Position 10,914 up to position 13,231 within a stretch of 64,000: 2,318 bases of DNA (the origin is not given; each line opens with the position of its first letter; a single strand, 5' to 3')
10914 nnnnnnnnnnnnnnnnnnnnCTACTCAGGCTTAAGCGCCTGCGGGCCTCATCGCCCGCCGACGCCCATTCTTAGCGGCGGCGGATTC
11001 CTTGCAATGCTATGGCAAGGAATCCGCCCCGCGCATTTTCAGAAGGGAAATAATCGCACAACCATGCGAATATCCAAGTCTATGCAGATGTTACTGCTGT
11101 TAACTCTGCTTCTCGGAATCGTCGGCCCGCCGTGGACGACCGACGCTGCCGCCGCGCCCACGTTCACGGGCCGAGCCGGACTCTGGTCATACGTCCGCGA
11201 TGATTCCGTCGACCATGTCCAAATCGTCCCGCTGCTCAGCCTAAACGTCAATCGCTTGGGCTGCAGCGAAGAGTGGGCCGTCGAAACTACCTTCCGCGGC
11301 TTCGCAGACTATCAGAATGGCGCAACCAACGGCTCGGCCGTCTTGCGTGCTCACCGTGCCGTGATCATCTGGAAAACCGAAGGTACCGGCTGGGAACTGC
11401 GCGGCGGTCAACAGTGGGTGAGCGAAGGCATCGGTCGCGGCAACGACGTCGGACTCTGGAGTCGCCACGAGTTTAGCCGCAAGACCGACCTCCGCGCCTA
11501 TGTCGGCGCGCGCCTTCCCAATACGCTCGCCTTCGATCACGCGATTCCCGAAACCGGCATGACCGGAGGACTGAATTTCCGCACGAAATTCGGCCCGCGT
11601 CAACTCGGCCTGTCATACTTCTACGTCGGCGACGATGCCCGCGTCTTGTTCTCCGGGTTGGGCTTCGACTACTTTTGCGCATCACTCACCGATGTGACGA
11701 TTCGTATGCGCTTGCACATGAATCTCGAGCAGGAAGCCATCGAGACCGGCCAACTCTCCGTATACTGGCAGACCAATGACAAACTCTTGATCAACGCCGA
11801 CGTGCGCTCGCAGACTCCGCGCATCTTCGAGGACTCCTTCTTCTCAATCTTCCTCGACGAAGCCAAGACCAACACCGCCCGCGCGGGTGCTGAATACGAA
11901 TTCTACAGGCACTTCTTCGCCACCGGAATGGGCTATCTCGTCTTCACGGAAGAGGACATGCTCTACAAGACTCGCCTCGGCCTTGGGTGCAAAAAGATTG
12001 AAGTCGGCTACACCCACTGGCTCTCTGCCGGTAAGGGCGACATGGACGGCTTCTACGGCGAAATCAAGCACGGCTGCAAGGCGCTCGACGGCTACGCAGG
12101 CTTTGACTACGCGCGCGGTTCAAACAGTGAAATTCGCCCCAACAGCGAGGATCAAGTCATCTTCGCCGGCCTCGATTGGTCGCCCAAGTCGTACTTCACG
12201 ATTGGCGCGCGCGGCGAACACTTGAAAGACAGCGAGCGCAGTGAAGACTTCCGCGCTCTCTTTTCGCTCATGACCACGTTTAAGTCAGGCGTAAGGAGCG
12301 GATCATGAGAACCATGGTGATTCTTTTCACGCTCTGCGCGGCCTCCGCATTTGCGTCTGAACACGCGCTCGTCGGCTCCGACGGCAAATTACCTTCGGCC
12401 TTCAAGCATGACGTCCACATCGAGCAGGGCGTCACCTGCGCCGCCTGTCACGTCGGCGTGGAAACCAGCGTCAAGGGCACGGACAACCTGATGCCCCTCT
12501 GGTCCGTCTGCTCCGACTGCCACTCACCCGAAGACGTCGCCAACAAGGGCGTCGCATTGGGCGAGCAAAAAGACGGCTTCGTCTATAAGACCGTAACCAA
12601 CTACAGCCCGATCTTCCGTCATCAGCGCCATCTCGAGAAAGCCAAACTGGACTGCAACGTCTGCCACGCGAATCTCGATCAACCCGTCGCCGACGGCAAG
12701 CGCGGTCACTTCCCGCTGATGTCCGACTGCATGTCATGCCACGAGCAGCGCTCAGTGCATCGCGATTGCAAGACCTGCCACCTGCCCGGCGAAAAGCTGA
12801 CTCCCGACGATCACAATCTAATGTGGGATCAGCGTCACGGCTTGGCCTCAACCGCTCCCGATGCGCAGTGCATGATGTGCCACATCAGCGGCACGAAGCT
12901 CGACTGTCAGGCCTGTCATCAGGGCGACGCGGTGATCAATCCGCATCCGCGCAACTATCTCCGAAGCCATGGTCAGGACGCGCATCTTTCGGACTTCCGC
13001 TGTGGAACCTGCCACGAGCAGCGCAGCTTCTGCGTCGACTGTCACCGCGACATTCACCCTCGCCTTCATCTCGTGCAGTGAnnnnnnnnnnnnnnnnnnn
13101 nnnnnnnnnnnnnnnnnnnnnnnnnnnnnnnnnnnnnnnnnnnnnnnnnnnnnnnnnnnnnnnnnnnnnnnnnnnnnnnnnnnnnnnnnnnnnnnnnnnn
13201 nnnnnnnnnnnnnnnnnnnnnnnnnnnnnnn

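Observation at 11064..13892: Porin-cytochrome (Pcc)-like trio in the Geobacter ombB-omaB-omcB order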

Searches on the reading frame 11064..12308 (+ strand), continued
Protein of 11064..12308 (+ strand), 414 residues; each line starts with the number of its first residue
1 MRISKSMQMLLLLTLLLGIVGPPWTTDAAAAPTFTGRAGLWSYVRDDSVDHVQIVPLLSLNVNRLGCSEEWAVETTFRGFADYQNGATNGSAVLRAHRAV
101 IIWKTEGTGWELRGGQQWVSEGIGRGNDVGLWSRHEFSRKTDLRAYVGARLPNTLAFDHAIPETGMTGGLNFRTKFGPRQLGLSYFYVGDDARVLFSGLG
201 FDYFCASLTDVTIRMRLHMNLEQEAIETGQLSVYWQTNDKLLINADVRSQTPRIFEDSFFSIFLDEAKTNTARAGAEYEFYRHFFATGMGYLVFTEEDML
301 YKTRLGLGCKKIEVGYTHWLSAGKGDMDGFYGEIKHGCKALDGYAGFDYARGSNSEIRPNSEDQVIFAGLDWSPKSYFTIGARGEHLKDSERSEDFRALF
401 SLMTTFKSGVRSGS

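Call 48: search_protein_representatives(alignment_id=A1)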
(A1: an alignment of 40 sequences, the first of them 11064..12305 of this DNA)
Query: 40 sequences, 411 profile positions. Proteins with E-value up to 0.001 (for the whole library): 493; up to 1e-10: 249; up to 1e-30: 40. The best 150 are listed.
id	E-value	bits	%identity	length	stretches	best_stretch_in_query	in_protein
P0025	4.9e-180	615.2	-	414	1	6-409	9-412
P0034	1.2e-166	571.2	-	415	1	9-406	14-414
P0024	8.6e-122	423.4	-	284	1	6-275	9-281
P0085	6.8e-108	377.6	-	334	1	11-292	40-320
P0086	2.2e-94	333.1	-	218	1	190-407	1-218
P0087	1.8e-63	231.3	-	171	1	238-407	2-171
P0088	1.3e-59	218.6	-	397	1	12-405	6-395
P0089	1.1e-58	215.6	-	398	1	14-404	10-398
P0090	8.5e-53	196.1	-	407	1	13-405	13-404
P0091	1.5e-51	192.0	-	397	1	12-403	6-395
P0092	7.1e-45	170.0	-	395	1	14-403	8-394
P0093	7.5e-45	169.9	-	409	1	8-404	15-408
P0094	3.9e-44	167.6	-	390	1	27-404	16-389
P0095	4.2e-44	167.5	-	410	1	14-405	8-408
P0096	1.5e-43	165.7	-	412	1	9-406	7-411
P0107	1.2e-37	146.3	-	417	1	9-403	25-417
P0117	7.4e-32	127.2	-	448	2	193-406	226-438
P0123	1.2e-29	119.9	-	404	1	12-405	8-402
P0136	1.0e-27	113.5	-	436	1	10-400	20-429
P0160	5.3e-23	98.0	-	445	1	53-400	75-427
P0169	1.9e-22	96.2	-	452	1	64-399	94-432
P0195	6.8e-20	87.8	-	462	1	46-401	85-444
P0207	1.2e-18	83.7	-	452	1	9-406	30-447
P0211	5.8e-18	81.4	-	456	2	193-407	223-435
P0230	9.0e-17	77.5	-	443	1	100-400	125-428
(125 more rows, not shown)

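Call 49: list_cluster_members(proteins=[P0088, P0107, P0117, P0136, P0160, P0169, P0195, P0207, P0211, P0230])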
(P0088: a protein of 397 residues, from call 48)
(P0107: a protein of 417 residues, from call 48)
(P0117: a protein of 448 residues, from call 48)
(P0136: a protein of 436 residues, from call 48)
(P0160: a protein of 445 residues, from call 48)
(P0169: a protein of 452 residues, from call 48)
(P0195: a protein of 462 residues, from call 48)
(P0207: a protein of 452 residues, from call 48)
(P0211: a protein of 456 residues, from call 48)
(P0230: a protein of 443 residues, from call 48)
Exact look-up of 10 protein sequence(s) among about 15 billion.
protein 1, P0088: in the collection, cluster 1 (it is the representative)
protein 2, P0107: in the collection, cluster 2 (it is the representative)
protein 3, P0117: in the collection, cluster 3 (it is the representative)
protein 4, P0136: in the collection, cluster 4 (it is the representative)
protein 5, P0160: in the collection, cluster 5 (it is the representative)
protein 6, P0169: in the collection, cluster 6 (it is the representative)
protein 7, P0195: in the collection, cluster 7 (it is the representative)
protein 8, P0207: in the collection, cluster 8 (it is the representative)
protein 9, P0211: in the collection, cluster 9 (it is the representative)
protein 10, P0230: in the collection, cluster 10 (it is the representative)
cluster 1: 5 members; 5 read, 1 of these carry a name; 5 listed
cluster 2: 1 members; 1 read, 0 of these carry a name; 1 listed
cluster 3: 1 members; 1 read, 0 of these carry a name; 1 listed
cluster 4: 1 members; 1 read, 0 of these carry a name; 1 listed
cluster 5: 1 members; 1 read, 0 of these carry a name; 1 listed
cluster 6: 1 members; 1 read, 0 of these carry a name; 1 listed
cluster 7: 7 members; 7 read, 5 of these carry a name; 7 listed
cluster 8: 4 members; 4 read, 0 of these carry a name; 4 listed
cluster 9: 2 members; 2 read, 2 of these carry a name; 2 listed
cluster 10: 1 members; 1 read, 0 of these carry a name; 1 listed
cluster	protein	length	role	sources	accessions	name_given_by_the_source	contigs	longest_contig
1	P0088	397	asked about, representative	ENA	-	-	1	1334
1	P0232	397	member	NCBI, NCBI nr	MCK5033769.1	MAG: hypothetical protein KAS18_09050 [Calditrichia bacterium] | hypothetical protein [Calditrichia bacterium]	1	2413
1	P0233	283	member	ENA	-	-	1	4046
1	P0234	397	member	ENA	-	-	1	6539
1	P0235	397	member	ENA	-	-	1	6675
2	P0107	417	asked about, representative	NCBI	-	-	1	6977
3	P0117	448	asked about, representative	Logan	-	-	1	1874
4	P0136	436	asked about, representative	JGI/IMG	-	-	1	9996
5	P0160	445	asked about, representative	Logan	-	-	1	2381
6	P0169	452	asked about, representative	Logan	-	-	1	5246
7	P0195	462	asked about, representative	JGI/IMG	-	hypothetical protein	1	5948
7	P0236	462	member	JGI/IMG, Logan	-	hypothetical protein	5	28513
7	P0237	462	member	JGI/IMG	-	hypothetical protein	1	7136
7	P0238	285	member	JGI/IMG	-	hypothetical protein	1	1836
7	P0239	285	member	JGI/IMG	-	hypothetical protein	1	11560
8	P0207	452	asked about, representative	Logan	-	-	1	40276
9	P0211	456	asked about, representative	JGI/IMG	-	hypothetical protein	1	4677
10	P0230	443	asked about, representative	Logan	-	-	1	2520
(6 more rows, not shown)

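Call 66: search_protein_families(library=pfam, alignment_id=A1, max_evalue=1)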
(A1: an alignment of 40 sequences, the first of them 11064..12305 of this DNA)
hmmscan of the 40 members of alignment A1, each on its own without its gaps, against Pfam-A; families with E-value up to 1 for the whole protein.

A. member 1, window:11064-12305:+ (414 aa): 0 families

B. families by the number of members that match (of 40 scanned): 12 families
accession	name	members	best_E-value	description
PF13609.12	Porin_4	2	0.00011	Gram-negative porin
PF07642.17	BBP2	2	0.03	Putative beta-barrel porin-2, OmpL-like. bbp2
PF13505.12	OMP_b-brl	2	0.068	Outer membrane protein beta-barrel domain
PF23673.1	DUF7154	1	0.0037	Domain of unknown function (DUF7154)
PF03587.19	EMG1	1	0.012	EMG1/NEP1 methyltransferase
PF03349.22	Toluene_X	1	0.046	Outer membrane protein transport protein (OMPP1/FadL/TodX)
PF08896.16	DUF1842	1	0.12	Domain of unknown function (DUF1842)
PF04338.18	DUF481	1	0.13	Protein of unknown function, DUF481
PF11858.14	DUF3378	1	0.13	Domain of unknown function (DUF3378)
PF09374.15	PG_binding_3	1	0.15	Predicted Peptidoglycan domain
PF20477.3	DUF6719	1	0.2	Family of unknown function (DUF6719)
PF20351.4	DUF6646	1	0.2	Family of unknown function (DUF6646)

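Call 67: search_protein_families(library=ncbifam, alignment_id=A1, max_evalue=1)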
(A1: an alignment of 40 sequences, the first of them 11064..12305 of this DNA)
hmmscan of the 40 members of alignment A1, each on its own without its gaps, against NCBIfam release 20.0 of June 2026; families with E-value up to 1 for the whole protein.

A. member 1, window:11064-12305:+ (414 aa): 0 families

B. families by the number of members that match (of 40 scanned): 4 families
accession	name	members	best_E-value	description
TIGR03014.2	EpsL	2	0.0039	XrtB/PEP-CTERM-associated polysaccharide biosynthesis outer membrane protein EpsL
NF033923.0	opr_proin_2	1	0.055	Opr family porin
NF006817.0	PRK09336.1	1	0.12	30S ribosomal protein S30e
NF051859.1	AlbFlvMonOxTrpSyn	1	0.22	bifunctional albaflavenone monooxygenase/terpene synthase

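Call 87: find_related_loci(query=P0160, collection=genome_contigs, flank=5000)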
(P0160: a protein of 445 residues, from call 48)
Query P0160 (445 aa) in genome_contigs; peptide patterns used: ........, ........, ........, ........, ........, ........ (x = any residue, [..] = any of these).
67 stretches matched a pattern, but none encodes a relative of the query by tblastn (E <= 1e-3).

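Call 88: find_related_loci(query=P0123, collection=genome_contigs, flank=5000)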
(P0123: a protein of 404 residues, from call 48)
Query P0123 (404 aa) in genome_contigs; peptide patterns used: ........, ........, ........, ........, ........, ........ (x = any residue, [..] = any of these).
60 stretches matched a pattern; 1 encode a relative of the query (tblastn E <= 1e-3); 1 distinct loci.
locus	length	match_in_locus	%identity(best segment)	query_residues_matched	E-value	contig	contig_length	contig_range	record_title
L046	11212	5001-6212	100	1-404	0e+0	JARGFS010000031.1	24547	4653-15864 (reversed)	MAG: bacterium isolate C14-12 NODE_31_length_24547_cov_4.282714, whole genome shotgun sequence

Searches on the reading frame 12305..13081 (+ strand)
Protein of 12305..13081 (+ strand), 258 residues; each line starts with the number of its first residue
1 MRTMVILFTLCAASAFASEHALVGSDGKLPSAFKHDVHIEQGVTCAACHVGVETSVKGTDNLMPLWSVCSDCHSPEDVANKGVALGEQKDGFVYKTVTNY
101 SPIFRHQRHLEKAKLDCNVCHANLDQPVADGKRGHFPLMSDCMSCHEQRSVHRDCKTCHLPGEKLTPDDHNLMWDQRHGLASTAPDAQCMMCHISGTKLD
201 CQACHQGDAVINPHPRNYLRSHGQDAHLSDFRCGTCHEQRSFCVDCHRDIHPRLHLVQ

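Call 8: search_protein_families(library=pfam, proteins=[window:12305-13081:+], max_evalue=0.01)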
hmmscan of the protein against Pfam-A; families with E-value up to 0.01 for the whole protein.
window:12305-13081:+ (258 aa): 1 family
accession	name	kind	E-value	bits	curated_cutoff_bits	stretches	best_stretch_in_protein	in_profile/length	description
PF14522.11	Cytochrome_C7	-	3.7e-13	49.5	24.8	2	32-78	2-53/67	Cytochrome c7 and related cytochrome c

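Call 9: search_protein_families(library=ncbifam, proteins=[window:12305-13081:+], max_evalue=0.01)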
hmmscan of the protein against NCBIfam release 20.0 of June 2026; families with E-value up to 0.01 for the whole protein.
window:12305-13081:+ (258 aa): 5 families
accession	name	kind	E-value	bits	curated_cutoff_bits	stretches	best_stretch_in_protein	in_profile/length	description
TIGR03153.1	cytochr_NrfH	equivalog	1.6e-06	28.3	134.2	1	35-148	21-135/138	cytochrome c nitrite reductase small subunit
TIGR04257.1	nanowire_3heme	domain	2.8e-06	27.4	40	2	94-159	5-74/75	c(7)-type cytochrome triheme domain-containing protein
TIGR03508.1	decahem_SO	subfamily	0.00015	21.3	192.2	1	31-148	83-198/258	DmsE family decaheme c-type cytochrome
NF043011.1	CytC7_Geobact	equivalog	0.0028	18.1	120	1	4-75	7-76/89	cytochrome c7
NF041028.1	decahem_GSU2203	exception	0.0044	16.3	325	0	146-256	61-164/317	GSU2203 family decaheme c-type cytochrome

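Call 61: find_homologous_proteins(query=window:12305-13078:+, max_evalue=0.001)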
Query window:12305-13078:+ (258 aa): 31 proteins with E <= 0.001 among 154 candidates.
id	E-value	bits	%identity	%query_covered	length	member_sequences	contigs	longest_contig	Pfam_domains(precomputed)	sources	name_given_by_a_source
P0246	6.0e-159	546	89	97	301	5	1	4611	PF14537.12,PF14522.12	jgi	-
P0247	1.3e-129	450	73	100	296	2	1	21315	PF14537.12,PF02085.22,PF14522.12,PF22113.2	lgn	-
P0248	2.2e-127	442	74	97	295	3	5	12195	PF14537.12,PF02085.22,PF14522.12,PF22113.2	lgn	-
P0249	2.1e-120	419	68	97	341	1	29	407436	PF14537.12,PF02085.22,PF14522.12,PF22113.2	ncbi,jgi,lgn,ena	-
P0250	6.2e-113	395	64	95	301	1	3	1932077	PF14537.12,PF02085.22,PF14522.12,PF22113.2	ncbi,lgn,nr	ncbi:MAG: hypothetical protein H6506_02195 [Calditrichaeota bacterium]|nr:hypothetical protein [Cald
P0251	3.6e-108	379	64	97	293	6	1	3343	PF14537.12,PF02085.22,PF14522.12,PF22113.2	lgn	-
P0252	2.5e-106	373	63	97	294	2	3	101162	PF14537.12,PF02085.22,PF14522.12,PF22113.2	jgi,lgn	-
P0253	3.8e-106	373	61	97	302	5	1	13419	PF14537.12,PF14522.12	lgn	-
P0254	4.3e-105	369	61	96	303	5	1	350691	PF14537.12,PF02085.22,PF14522.12,PF22113.2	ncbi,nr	ncbi:MAG: cytochrome c3 family protein [bacterium]|nr:cytochrome c3 family protein [bacterium]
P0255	7.4e-97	342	56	97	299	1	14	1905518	PF14537.12,PF02085.22,PF14522.12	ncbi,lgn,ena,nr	ncbi:MAG: cytochrome c3 family protein [Calditrichaeota bacterium]|nr:cytochrome c3 family protein [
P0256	8.5e-77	276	52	89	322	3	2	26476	PF14537.12,PF14522.12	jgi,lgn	jgi:hypothetical protein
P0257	3.0e-62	229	46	95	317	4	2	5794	PF14537.12,PF02085.22,PF14522.12,PF22113.2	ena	-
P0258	4.6e-61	225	44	94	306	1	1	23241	PF14537.12,PF02085.22,PF14522.12,PF22113.2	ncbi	-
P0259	5.7e-61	225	43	98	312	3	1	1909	PF14537.12,PF14522.12,PF22113.2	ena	-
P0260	5.8e-61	225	45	99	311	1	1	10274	PF14537.12,PF02085.22,PF14522.12,PF22113.2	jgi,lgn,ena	-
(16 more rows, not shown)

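Call 68: predict_structure(alignment_id=A5)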
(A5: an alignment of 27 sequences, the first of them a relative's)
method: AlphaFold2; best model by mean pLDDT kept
length: 301 residues; sequences in the alignment: 27
mean_pLDDT: 69.1   pTM: 0.48
mean pLDDT of the five models: 69.1, 68.8, 67.5, 60.8, 55.0
residues with pLDDT >= 90: 46; 70-90: 113; 50-70: 73; < 50: 69
segments of 3 or more residues with pLDDT < 50: 16-28, 166-211, 227-232
pLDDT, mean of each block of 10 residues (from residue 1): 68 49 46 89 92 86 91 90 89 76 84 90 84 74 79 64 49 44 43 40 45 51 50 53 59 72 86 79 75 77 46
secondary structure, 60 per line:
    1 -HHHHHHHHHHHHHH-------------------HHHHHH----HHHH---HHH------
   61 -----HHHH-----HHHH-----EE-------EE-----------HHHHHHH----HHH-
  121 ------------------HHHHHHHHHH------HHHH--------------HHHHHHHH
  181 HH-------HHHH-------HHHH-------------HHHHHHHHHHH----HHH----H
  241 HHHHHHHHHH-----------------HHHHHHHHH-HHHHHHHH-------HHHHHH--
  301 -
elements in order: H2-15 H35-40 H45-48 H66-69 H75-78 H106-112 H139-148 H155-158 H173-182 H190-193 H201-204 H218-228 H240-250 H268-276 H278-285 H293-298

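Call 70: fold_search(model_id=the predicted structure, library=pdb)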
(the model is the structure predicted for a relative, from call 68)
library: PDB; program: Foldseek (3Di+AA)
matches with E <= 10: 5; with E <= 0.001: 0
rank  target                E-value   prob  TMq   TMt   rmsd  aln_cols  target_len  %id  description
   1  6btm_A                2.6e-02  0.72  0.22  0.29  18.4       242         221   17  Structure of Alternative Complex III from Flavobacterium johnsoniae (Wild Type) (released 2018-05-09)
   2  6lod_A                3.3e-02  0.95  0.29  0.37  16.3       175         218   25  Cryo-EM structure of the air-oxidized photosynthetic alternative complex III from Roseiflexus castenholzii (released 2020-11-04)
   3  8k9e_A                6.7e-02  0.90  0.28  0.37  16.0       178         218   19  Cryo-EM structure of the photosynthetic alternative complex III from Chloroflexus aurantiacus at 3.3 angstrom (released 2024-03-06)
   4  5iv5_BJ               5.2e+00  0.01  0.09  0.04  18.6       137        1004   18  Cryo-electron microscopy structure of the hexagonal pre-attachment T4 baseplate-tail tube complex (released 2016-05-18)
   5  3s7b                  9.8e+00  0.01  0.09  0.07  14.1       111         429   16  Structural Basis of Substrate Methylation and Inhibition of SMYD2 (released 2011-08-10)
